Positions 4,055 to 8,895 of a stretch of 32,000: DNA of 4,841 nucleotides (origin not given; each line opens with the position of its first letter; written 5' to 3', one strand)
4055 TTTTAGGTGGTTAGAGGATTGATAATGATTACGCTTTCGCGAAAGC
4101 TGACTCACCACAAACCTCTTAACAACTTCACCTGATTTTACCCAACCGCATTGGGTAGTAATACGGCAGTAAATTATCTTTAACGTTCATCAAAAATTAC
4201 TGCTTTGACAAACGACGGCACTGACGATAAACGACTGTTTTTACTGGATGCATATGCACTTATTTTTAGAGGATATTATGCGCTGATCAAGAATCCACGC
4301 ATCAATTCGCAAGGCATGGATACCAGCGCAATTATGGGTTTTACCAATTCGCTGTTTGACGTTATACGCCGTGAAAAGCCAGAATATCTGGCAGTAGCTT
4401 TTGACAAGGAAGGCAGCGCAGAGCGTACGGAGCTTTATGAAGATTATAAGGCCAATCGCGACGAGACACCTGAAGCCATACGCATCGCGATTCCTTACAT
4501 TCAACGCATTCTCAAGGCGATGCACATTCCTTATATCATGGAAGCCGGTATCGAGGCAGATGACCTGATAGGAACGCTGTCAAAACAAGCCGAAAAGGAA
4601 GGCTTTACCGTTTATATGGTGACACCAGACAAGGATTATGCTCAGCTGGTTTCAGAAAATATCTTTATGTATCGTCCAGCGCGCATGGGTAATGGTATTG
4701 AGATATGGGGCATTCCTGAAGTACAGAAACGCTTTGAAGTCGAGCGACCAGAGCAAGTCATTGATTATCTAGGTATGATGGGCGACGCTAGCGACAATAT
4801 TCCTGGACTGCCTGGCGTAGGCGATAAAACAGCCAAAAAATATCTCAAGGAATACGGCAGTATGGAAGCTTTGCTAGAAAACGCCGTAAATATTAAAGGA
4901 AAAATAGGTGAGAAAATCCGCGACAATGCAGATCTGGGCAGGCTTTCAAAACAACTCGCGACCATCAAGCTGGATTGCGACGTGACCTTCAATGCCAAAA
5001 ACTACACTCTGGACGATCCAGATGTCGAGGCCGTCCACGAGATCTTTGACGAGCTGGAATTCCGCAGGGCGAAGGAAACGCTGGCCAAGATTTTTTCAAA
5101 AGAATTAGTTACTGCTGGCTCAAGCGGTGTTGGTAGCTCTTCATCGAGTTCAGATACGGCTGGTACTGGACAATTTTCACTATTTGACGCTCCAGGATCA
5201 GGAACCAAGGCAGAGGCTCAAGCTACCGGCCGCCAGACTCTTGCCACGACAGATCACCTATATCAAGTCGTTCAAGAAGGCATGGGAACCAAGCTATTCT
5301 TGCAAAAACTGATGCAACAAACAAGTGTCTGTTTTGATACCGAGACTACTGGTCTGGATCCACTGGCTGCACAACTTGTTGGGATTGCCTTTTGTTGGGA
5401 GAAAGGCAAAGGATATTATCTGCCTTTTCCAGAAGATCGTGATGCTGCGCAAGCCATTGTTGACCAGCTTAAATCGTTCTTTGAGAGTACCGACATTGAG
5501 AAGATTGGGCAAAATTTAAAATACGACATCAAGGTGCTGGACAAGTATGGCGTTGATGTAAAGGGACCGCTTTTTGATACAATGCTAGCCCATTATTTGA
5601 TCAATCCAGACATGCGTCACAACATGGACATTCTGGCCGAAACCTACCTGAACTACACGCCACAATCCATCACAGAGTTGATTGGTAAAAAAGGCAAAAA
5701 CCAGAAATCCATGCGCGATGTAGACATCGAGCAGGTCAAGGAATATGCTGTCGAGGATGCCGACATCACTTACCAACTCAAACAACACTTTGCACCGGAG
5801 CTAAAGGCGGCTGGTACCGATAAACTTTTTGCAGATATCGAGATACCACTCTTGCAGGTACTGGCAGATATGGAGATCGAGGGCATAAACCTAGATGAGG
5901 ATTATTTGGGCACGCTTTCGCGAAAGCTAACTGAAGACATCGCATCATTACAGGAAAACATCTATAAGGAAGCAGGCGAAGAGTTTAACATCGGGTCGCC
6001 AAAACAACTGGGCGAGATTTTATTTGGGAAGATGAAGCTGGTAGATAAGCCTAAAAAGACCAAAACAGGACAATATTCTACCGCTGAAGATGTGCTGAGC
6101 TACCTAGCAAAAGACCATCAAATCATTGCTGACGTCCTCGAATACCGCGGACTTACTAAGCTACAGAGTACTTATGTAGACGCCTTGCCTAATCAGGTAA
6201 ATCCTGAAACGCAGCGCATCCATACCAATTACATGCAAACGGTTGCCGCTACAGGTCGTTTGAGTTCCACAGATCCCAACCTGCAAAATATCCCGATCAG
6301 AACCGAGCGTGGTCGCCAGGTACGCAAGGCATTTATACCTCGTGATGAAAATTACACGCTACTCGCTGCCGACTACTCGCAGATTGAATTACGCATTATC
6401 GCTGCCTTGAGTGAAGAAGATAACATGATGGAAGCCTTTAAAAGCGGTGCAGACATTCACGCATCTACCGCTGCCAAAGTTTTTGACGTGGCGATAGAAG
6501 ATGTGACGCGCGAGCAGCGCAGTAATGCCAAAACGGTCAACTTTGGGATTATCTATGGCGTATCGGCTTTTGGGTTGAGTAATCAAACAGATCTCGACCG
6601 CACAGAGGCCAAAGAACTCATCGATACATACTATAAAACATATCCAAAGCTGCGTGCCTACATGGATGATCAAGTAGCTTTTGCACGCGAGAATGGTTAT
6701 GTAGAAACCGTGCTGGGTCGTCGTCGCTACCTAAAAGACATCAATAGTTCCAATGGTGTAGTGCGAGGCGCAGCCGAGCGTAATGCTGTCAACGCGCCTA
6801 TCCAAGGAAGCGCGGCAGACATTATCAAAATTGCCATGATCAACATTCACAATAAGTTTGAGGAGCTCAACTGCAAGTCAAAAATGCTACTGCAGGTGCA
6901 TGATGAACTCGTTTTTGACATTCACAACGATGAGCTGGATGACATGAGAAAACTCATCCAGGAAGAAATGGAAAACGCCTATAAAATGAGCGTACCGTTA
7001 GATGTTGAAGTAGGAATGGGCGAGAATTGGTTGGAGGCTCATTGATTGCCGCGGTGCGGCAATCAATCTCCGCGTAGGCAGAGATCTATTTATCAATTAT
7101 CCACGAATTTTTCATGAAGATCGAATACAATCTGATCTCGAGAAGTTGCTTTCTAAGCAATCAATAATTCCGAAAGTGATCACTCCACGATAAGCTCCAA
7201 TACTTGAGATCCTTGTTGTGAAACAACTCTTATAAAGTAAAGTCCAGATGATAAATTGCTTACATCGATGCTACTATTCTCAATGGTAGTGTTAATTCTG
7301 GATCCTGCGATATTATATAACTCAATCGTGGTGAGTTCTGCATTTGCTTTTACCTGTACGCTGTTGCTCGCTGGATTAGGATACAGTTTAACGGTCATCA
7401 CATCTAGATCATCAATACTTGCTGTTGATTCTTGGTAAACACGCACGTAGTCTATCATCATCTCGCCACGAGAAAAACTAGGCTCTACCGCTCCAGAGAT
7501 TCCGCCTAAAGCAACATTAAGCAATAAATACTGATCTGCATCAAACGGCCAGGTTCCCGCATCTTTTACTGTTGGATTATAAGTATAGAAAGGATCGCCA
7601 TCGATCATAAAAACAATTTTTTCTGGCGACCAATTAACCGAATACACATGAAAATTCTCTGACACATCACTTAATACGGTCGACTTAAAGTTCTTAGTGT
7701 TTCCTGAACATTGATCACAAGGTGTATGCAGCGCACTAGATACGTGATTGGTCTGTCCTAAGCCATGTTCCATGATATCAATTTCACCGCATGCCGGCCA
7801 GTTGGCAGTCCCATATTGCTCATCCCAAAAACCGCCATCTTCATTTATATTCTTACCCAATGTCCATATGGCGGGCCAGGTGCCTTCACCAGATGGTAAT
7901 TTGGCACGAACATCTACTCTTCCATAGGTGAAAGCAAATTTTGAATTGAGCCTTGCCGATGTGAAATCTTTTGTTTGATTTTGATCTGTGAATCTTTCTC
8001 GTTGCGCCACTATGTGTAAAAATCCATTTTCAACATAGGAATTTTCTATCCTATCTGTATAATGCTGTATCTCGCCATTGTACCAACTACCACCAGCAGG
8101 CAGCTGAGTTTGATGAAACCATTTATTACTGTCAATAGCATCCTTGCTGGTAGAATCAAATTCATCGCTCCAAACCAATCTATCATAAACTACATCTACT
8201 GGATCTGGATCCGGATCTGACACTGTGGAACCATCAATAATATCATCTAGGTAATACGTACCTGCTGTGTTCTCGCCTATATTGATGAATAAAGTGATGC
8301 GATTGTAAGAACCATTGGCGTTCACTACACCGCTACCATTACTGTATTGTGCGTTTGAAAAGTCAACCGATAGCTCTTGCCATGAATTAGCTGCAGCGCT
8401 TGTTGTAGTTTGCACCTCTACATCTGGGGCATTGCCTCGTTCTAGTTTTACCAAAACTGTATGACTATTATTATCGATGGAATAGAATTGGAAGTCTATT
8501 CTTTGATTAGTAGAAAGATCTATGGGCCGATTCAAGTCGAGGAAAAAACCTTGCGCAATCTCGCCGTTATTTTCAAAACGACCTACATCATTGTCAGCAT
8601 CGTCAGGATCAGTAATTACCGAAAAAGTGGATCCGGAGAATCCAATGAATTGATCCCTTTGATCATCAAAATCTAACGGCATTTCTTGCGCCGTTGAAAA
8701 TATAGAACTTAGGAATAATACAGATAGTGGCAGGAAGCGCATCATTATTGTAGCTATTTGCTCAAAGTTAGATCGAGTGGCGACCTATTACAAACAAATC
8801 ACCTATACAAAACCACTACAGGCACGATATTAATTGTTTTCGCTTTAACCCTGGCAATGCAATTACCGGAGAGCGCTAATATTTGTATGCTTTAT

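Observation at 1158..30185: Hyper-iterated 14-bp perfect palindrome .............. dispersed across the whole window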

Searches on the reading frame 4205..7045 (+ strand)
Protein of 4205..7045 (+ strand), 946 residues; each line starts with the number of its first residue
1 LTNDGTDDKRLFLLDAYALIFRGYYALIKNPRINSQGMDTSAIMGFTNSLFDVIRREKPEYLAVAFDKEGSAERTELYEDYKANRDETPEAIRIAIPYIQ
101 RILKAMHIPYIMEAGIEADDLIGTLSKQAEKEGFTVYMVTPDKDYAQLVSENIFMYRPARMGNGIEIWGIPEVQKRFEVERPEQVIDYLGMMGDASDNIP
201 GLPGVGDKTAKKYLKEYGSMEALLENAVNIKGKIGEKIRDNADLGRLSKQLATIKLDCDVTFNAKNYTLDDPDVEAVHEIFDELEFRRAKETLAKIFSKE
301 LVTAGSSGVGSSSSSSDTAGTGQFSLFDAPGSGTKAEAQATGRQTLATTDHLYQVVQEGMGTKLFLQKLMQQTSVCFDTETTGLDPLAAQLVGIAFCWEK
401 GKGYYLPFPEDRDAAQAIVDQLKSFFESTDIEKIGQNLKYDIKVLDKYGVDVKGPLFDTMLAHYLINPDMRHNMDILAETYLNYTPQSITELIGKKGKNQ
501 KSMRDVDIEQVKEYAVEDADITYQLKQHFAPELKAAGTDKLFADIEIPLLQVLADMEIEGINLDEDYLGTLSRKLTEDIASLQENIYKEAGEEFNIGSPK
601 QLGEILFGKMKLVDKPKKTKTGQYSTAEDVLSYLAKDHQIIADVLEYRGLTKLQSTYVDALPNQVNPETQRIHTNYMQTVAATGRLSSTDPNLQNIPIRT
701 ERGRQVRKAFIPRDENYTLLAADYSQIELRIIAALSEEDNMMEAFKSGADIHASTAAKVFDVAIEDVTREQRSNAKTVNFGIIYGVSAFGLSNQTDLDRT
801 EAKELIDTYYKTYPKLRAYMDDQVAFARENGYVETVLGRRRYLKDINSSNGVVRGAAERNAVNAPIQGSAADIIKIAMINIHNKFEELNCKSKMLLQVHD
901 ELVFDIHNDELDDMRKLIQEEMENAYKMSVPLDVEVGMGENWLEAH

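Call 24: find_related_loci(query=window:4205-7042:+, collection=metagenome_contigs, flank=10000)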
Query window:4205-7042:+ (946 aa) in metagenome_contigs; peptide patterns used: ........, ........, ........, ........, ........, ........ (x = any residue, [..] = any of these).
600 stretches matched a pattern (row limit reached: there are more); 587 encode a relative of the query (tblastn E <= 1e-3); the best 80 are kept; 80 distinct loci.
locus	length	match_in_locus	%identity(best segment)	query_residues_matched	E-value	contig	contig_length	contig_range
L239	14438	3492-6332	84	1-946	0e+0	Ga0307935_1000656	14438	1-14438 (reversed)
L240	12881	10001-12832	84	1-946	0e+0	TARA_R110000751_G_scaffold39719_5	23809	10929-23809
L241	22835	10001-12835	84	1-946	0e+0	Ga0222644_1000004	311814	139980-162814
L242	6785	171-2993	82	1-946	0e+0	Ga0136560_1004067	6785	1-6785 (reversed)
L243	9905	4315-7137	82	1-946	0e+0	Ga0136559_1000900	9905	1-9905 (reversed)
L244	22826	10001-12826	77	7-946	0e+0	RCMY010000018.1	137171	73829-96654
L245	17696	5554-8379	75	7-946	0e+0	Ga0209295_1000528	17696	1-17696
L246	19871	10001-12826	75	7-946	0e+0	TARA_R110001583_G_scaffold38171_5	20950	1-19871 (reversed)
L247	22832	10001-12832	75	6-946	0e+0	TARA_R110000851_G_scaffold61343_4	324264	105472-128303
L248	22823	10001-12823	75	9-946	0e+0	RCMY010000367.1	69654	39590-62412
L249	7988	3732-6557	75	7-946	0e+0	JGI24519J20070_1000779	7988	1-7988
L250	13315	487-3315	75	7-946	0e+0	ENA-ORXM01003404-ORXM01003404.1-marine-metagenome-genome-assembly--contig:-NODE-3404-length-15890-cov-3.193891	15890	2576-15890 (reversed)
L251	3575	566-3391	75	7-946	0e+0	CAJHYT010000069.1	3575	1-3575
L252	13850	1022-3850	75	7-946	0e+0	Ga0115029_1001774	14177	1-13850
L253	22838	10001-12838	74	9-946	0e+0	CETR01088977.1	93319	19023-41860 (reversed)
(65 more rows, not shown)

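Call 65: search_protein_families(library=pfam, proteins=[window:4205-7045:+], max_evalue=1e-10)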
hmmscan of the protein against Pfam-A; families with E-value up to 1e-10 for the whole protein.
window:4205-7045:+ (946 aa): 4 families
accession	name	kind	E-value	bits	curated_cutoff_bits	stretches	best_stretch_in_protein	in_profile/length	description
PF00476.26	DNA_pol_A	-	1.2e-167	558.2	34.3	1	566-944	2-381/381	DNA polymerase family A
PF02739.22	5_3_exonuc_N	-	1.8e-52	177.8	34.3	1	10-177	1-163/164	5'-3' exonuclease, N-terminal resolvase-like domain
PF01367.25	5_3_exonuc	-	3.1e-31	108.2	40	1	181-274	2-96/97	5'-3' exonuclease, C-terminal SAM fold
PF01612.26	DNA_pol_A_exo1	-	2.1e-30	106.2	23.6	1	356-533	4-172/173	3'-5' exonuclease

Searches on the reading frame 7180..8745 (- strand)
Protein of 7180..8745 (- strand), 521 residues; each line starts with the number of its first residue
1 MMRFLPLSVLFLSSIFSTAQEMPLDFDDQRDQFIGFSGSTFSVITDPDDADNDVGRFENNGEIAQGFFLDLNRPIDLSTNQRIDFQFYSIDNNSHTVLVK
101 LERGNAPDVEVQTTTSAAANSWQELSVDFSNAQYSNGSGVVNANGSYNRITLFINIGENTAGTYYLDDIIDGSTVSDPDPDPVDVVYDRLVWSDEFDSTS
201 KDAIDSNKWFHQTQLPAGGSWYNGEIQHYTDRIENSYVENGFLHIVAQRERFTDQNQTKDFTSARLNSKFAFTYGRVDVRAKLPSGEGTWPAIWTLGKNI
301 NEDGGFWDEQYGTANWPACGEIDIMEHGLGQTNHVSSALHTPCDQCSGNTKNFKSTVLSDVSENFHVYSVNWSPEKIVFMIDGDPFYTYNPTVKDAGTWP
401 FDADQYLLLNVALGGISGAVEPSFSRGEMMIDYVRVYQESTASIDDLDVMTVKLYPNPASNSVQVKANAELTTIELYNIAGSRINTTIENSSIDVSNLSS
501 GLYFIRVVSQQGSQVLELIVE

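Call 45: search_protein_families(library=pfam, proteins=[window:7180-8745:-], max_evalue=0.00001)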
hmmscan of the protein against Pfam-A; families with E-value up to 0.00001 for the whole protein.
window:7180-8745:- (521 aa): 3 families
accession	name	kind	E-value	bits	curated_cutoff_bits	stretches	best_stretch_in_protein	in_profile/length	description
PF00722.28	Glyco_hydro_16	-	1.8e-22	80.1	22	1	258-434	26-174/175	Glycosyl hydrolases family 16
PF18962.6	Por_Secre_tail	-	1.7e-13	51.1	27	1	454-520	1-75/75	Secretion system C-terminal sorting domain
PF03935.22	SKN1_KRE6_Sbg1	-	1.9e-06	27.1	30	0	189-299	118-224/501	Beta-glucan synthesis-associated protein SKN1/KRE6/Sbg1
